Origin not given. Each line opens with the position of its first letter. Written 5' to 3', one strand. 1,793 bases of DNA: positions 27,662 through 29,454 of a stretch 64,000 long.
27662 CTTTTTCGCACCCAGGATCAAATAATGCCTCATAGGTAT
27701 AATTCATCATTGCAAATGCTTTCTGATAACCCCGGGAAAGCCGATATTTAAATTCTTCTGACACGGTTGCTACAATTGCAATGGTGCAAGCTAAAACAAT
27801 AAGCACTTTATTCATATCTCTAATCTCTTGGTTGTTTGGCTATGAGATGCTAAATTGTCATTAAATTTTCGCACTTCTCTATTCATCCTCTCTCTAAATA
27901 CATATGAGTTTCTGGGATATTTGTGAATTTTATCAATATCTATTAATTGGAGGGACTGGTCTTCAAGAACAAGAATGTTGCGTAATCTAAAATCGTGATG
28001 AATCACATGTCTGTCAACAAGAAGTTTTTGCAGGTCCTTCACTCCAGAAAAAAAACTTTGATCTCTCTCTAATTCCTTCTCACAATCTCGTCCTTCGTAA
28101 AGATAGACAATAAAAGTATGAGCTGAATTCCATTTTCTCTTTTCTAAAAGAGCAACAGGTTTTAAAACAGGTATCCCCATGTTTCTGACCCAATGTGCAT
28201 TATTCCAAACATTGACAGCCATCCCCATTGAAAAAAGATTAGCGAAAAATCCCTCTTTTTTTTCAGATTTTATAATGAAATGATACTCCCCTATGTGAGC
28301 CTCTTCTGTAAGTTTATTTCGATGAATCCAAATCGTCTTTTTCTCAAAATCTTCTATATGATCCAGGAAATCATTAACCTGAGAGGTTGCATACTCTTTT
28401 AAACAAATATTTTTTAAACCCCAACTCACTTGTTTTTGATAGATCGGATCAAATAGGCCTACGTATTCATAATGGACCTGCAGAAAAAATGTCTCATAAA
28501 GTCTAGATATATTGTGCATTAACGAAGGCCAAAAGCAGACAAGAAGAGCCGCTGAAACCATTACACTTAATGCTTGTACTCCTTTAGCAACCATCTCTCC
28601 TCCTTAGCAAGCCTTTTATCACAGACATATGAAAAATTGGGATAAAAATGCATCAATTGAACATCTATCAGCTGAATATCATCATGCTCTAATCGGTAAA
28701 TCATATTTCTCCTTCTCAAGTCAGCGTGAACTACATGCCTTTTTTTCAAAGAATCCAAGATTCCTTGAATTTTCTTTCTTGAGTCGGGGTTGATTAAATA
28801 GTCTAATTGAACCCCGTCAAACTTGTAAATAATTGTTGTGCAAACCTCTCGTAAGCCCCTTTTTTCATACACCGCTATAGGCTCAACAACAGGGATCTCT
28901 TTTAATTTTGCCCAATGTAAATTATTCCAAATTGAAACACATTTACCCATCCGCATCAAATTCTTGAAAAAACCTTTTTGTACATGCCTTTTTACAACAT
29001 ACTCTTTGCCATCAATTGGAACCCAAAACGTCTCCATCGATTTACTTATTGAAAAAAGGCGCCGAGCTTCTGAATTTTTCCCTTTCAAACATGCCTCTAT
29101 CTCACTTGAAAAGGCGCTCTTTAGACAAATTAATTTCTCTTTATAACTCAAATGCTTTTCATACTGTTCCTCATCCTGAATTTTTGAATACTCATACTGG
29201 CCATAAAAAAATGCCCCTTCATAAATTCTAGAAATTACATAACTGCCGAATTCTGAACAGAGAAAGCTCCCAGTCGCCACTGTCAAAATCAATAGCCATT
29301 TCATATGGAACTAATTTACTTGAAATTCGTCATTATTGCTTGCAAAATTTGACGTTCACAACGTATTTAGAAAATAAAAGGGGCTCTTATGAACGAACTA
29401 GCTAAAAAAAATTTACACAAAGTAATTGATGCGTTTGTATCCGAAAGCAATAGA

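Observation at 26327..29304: Tandem, translationally coupled array of four signal-anchored Kdo/WaaP-like kinase-fold paralogues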

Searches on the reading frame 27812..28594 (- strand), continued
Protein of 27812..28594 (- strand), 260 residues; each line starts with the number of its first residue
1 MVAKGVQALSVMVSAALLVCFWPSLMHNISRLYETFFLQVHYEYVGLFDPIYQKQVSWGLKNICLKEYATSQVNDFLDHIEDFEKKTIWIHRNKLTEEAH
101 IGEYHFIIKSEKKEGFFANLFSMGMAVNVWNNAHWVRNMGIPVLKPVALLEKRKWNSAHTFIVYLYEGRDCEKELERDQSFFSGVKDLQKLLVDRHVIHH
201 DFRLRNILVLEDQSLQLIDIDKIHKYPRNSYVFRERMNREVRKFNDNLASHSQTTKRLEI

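Call 52: search_protein_families(library=pfam, alignment_id=A4, max_evalue=0.001)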
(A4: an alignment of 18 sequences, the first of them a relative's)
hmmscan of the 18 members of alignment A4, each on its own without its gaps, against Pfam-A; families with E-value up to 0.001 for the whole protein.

A. member 1, P0063 (242 aa): 1 family
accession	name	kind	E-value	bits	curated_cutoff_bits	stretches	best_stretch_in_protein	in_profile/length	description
PF06293.20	Kdo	-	3.7e-08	33.5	21.3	1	46-206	5-175/207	Lipopolysaccharide kinase (Kdo/WaaP) family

B. families by the number of members that match (of 18 scanned): 8 families
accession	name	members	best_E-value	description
PF06293.20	Kdo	18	9.8e-12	Lipopolysaccharide kinase (Kdo/WaaP) family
PF00069.31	Pkinase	9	1.3e-08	Protein kinase domain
PF01163.29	RIO1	9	2.2e-07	RIO domain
PF01636.29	APH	5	4.2e-06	Phosphotransferase enzyme family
PF06176.17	WaaY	3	7.4e-07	Lipopolysaccharide core biosynthesis protein (WaaY)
PF19974.5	TCAD9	3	0.0001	Ternary complex associated domain 9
PF03109.22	ABC1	1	0.00026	ABC1 atypical kinase-like domain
PF07714.23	PK_Tyr_Ser-Thr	1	0.00046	Protein tyrosine and serine/threonine kinase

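Call 53: find_encoding_contigs(protein=P0072, flank=7000, max_places=2)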
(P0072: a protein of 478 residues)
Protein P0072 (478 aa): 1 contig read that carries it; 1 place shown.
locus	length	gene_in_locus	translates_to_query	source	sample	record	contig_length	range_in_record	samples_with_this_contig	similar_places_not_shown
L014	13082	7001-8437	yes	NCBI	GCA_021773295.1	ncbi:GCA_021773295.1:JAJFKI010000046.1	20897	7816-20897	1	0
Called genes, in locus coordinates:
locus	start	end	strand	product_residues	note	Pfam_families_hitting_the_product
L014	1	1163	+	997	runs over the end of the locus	PF03710:GlnE, PF08335:GlnD_UR_UTase, PF03710:GlnE, PF08335:GlnD_UR_UTase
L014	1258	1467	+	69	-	PF10276:zf-CHCC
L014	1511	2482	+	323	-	PF01075:Glyco_transf_9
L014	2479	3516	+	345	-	PF01075:Glyco_transf_9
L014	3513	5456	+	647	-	PF13439:Glyco_transf_4 (weak), PF20706:GT4-conflict (weak), PF00534:Glycos_transf_1, PF13692:Glyco_trans_1_4, PF06293:Kdo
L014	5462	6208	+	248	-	PF00069:Pkinase (weak), PF06293:Kdo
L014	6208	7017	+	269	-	PF06293:Kdo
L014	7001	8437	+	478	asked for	PF06293:Kdo (weak), PF00069:Pkinase (faint), PF01636:APH (faint), PF01163:RIO1 (faint), PF06293:Kdo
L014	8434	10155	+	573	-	PF02543:Carbam_trans_N, PF16861:Carbam_trans_C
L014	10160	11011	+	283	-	PF00535:Glycos_transf_2, PF10111:Glyco_tranf_2_2, PF13641:Glyco_tranf_2_3, PF13632:Glyco_trans_2_3 (weak)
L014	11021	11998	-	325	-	PF00106:adh_short (faint), PF01073:3Beta_HSD, PF01370:Epimerase, PF02719:Polysacc_synt_2, PF04321:RmlD_sub_bind, PF07993:NAD_binding_4, PF16363:GDP_Man_Dehyd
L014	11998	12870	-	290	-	PF00483:NTP_transferase, PF12804:NTP_transf_3 (weak)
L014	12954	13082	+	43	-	?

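Call 55: fold_search(model_id=the predicted structure, library=pdb)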
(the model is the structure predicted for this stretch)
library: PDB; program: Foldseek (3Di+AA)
matches with E <= 10: 2000; with E <= 0.001: 1952
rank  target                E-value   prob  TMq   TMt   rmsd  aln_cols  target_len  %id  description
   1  6fdm_C                4.0e-09  1.00  0.50  0.47   9.5       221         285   13  Human Rio2 kinase structure (released 2019-01-30)
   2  6fdm_B                4.0e-09  1.00  0.50  0.47   9.4       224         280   13  Human Rio2 kinase structure (released 2019-01-30)
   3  6fdm_D                9.2e-09  1.00  0.51  0.47   9.4       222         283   13  Human Rio2 kinase structure (released 2019-01-30)
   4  6fdm_A                1.1e-08  1.00  0.50  0.46   9.3       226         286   14  Human Rio2 kinase structure (released 2019-01-30)
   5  6fdn_B                1.2e-08  1.00  0.51  0.53   5.8       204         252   15  Rio2 structure (released 2019-01-30)
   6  6hk6_G                1.9e-08  1.00  0.47  0.45   9.8       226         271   15  Human RIOK2 bound to inhibitor (released 2018-10-24)
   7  7vbt_A                2.1e-08  1.00  0.49  0.43  10.2       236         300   15  Crystal structure of RIOK2 in complex with CQ211 (released 2022-07-06)
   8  6hk6_I                3.3e-08  1.00  0.49  0.45   9.4       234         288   14  Human RIOK2 bound to inhibitor (released 2018-10-24)
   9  6hk6_F                3.6e-08  1.00  0.45  0.41   9.4       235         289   14  Human RIOK2 bound to inhibitor (released 2018-10-24)
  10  6hk6_A                3.8e-08  1.00  0.45  0.41   9.5       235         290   14  Human RIOK2 bound to inhibitor (released 2018-10-24)
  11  4un0_C                4.1e-08  1.00  0.40  0.34   4.9       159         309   14  Crystal structure of the human CDK12-cyclinK complex (released 2014-06-04)
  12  6hk6_E                4.1e-08  1.00  0.45  0.41   9.5       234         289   14  Human RIOK2 bound to inhibitor (released 2018-10-24)
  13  9esp_A                4.9e-08  1.00  0.39  0.35   5.0       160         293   13  CDK2-cyclin A in complex with FragLite 26 (released 2025-04-09)
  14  6fdn_A                5.6e-08  1.00  0.50  0.55   6.0       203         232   15  Rio2 structure (released 2019-01-30)
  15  7vbt_B                5.6e-08  1.00  0.50  0.46   9.7       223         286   13  Crystal structure of RIOK2 in complex with CQ211 (released 2022-07-06)
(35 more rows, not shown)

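Call 56: find_encoding_contigs(protein=P0071, flank=7000, max_places=2)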
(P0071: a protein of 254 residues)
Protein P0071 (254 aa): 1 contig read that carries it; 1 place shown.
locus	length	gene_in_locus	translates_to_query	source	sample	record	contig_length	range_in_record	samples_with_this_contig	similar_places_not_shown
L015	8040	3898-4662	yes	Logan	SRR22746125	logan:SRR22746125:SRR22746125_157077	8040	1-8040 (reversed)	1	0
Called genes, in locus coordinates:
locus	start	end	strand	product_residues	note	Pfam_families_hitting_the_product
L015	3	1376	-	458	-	?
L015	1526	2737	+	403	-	PF04932:Wzy_C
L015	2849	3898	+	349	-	PF13439:Glyco_transf_4, PF00534:Glycos_transf_1, PF13692:Glyco_trans_1_4, PF20706:GT4-conflict (weak)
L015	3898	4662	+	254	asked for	PF06293:Kdo, PF01163:RIO1 (weak)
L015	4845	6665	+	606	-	PF00009:GTP_EFTU, PF01926:MMR_HSR1 (faint), PF22042:EF-G_D2, PF03144:GTP_EFTU_D2, PF00679:EFG_C, PF21018:BipA_C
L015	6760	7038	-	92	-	PF13744:HTH_37 (weak), PF01381:HTH_3 (weak), PF13443:HTH_26 (weak)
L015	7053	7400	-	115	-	PF05973:Gp49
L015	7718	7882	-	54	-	-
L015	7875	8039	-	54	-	?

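Call 74: search_protein_families(library=pfam, alignment_id=A2, max_evalue=0.01)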
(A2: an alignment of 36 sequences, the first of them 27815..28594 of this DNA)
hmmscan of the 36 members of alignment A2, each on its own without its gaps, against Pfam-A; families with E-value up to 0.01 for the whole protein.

A. member 1, window:27815-28594:- (260 aa): 0 families

B. families by the number of members that match (of 36 scanned): 10 families
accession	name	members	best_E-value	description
PF00069.31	Pkinase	9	0.00079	Protein kinase domain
PF07714.23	PK_Tyr_Ser-Thr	6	0.00014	Protein tyrosine and serine/threonine kinase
PF06293.20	Kdo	5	3.3e-06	Lipopolysaccharide kinase (Kdo/WaaP) family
PF01636.29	APH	5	0.0002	Phosphotransferase enzyme family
PF01633.27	Choline_kinase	4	0.00018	Choline/ethanolamine kinase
PF19482.4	DUF6018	2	0.00048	Family of unknown function (DUF6018)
PF04182.18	B-block_TFIIIC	1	0.0055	B-block binding subunit of TFIIIC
PF07017.17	PagP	1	0.0064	Antimicrobial peptide resistance and lipid A acylation protein PagP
PF10707.15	YrbL-PhoP_reg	1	0.0069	PhoP regulatory network protein YrbL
PF01163.29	RIO1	1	0.0097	RIO domain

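Call 76: find_encoding_contigs(protein=P0131, flank=6000, max_places=2)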
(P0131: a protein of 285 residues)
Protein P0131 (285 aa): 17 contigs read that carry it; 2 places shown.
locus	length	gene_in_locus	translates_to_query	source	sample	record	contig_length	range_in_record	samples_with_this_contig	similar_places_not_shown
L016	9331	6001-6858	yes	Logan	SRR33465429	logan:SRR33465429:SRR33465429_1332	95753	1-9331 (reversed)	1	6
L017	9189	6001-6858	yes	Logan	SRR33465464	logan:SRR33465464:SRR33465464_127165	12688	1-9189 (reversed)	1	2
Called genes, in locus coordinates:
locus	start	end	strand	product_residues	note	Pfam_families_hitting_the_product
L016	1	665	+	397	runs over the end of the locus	PF00155:Aminotran_1_2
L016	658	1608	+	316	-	PF04085:MreC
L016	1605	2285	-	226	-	PF11019:DUF2608, PF03031:NIF (faint)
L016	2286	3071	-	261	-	PF11019:DUF2608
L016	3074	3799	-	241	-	PF11019:DUF2608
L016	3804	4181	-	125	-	PF09152:DUF1937, PF24963:DUF7768 (faint), PF14359:DUF4406 (weak)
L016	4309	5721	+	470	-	PF01425:Amidase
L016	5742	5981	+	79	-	-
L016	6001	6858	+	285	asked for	PF06293:Kdo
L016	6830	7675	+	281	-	-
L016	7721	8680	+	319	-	-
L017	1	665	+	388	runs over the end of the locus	PF00155:Aminotran_1_2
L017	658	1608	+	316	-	PF04085:MreC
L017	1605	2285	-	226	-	PF11019:DUF2608, PF03031:NIF (faint)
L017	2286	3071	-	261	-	PF11019:DUF2608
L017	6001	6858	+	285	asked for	PF06293:Kdo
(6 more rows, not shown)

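Call 77: find_encoding_contigs(protein=P0059, flank=6000, max_places=2)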
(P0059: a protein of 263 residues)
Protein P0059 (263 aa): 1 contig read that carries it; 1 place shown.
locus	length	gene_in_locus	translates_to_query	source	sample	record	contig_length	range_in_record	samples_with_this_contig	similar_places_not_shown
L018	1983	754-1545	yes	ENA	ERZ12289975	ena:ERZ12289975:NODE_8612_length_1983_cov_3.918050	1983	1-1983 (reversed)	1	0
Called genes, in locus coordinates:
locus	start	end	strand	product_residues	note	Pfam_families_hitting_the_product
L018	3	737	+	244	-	?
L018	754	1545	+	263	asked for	-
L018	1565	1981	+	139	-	?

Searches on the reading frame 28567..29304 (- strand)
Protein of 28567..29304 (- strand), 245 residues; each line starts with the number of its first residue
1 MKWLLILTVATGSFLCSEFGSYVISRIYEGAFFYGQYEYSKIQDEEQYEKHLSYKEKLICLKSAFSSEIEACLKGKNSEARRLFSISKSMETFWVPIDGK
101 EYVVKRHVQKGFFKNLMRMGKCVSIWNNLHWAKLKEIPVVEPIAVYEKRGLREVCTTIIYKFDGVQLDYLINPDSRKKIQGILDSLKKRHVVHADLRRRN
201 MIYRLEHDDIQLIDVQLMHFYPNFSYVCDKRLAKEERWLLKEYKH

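Call 3: search_protein_families(library=pfam, proteins=[window:28567-29304:-], max_evalue=1)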
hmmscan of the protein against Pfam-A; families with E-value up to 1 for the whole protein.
window:28567-29304:- (245 aa): 3 families
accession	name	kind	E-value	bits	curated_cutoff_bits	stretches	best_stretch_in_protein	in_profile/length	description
PF01636.29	APH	-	0.035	14.3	23.2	0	187-217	162-196/239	Phosphotransferase enzyme family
PF01163.29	RIO1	-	0.039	14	22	1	179-215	114-148/187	RIO domain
PF00069.31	Pkinase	-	0.2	11.5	31.7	1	183-217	111-144/263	Protein kinase domain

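Call 4: search_protein_families(library=ncbifam, proteins=[window:28567-29304:-], max_evalue=1)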
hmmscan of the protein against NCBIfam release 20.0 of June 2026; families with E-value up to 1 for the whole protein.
window:28567-29304:- (245 aa): 6 families
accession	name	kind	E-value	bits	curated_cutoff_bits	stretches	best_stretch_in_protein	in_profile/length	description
NF011462.0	PRK14879.1-3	equivalog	0.00045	20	174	1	160-219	72-129/192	Kae1-associated kinase Bud32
TIGR03724.2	arch_bud32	equivalog_domain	0.00045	19.8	125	1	158-220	71-133/193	KEOPS complex kinase/ATPase Bud32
NF007174.0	PRK09605.1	equivalog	0.0021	16.6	447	1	157-219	413-474/535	bifunctional N(6)-L-threonylcarbamoyladenine synthase/serine/threonine protein kinase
NF011460.0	PRK14879.1-1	equivalog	0.0075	15.4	199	1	177-217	116-156/232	Kae1-associated kinase Bud32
NF041316.1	NleH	equivalog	0.082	12.4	450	1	174-219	228-273/304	type III secretion system effector kinase NleH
NF038151.1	lanthi_synth_III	equivalog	0.16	10.3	575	1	177-215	343-380/833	class III lanthionine synthetase LanKC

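Call 16: find_homologous_proteins(query=A1, max_evalue=0.01)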
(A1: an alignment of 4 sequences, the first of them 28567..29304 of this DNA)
Query A1 (4 sequences) (245 aa, profile of the alignment): 35 proteins with E <= 0.01 among 1310 candidates.
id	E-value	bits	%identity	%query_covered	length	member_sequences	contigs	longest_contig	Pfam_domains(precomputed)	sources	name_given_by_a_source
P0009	3.2e-144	497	35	87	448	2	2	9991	PF01636.30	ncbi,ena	-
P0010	7.2e-120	417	34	87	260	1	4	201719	-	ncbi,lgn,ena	-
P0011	1.4e-111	390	100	100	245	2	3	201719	-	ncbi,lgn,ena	-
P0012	1.1e-105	370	33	95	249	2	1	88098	-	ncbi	-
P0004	1.4e-99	350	37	87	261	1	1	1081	-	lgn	-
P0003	2.8e-98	346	33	87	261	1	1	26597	-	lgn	-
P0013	1.0e-95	338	34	94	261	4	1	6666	-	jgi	jgi:hypothetical protein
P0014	4.6e-95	336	37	87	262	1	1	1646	-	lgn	-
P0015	2.2e-94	333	35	87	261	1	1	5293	-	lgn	-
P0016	2.3e-93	330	34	87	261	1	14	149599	-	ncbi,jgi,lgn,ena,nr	ncbi:MAG: hypothetical protein FJZ59_00760 [Chlamydiae bacterium]|jgi:RIO-like serine/threonine prot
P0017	3.7e-93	329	33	87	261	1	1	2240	-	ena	-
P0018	9.5e-93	328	33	87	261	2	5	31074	-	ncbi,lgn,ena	-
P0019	1.3e-92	328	35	87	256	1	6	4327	-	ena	-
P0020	4.0e-91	323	34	87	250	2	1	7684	-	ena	-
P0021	1.1e-89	318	34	87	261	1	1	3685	-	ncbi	-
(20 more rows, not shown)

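Call 37: list_cluster_members(proteins=[P0011, P0007, P0006, P0012, P0063, P0065, P0072, P0058, P0043, P0045])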
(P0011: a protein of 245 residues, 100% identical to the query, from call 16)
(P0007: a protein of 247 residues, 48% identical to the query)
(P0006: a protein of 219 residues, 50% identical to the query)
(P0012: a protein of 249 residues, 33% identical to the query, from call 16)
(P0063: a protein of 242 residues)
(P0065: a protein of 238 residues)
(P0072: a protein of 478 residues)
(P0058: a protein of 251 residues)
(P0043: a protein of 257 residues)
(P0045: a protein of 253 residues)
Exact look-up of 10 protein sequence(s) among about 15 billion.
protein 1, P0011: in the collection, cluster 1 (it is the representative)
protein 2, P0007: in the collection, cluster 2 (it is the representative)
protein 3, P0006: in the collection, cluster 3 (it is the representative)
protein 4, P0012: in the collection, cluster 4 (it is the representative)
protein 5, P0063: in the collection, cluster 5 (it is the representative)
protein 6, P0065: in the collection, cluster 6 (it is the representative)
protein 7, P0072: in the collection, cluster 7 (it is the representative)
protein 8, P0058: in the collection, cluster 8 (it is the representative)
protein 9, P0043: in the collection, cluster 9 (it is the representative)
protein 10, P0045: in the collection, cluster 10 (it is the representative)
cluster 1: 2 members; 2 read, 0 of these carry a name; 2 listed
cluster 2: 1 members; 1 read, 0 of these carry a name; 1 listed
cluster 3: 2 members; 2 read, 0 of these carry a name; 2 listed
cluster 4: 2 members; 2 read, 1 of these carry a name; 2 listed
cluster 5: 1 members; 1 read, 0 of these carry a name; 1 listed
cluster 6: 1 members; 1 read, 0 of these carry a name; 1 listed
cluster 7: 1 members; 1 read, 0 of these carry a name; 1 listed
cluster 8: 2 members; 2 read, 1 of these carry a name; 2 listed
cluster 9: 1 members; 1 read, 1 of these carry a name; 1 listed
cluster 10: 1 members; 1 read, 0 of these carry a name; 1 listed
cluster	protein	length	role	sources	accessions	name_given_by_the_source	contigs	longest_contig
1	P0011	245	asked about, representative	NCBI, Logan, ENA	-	-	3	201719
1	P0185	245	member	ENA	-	-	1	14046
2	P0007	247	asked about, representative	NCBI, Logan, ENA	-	-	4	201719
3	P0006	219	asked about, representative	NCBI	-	-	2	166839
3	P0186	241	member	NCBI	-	-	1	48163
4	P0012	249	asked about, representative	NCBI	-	-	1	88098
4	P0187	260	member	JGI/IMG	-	hypothetical protein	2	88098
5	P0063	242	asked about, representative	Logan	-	-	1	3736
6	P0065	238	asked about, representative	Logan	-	-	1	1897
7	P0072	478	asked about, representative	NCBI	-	-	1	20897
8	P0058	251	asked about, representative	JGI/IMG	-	hypothetical protein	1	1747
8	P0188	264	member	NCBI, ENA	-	-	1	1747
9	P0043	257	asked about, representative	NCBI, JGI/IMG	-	hypothetical protein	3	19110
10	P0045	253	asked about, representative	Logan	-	-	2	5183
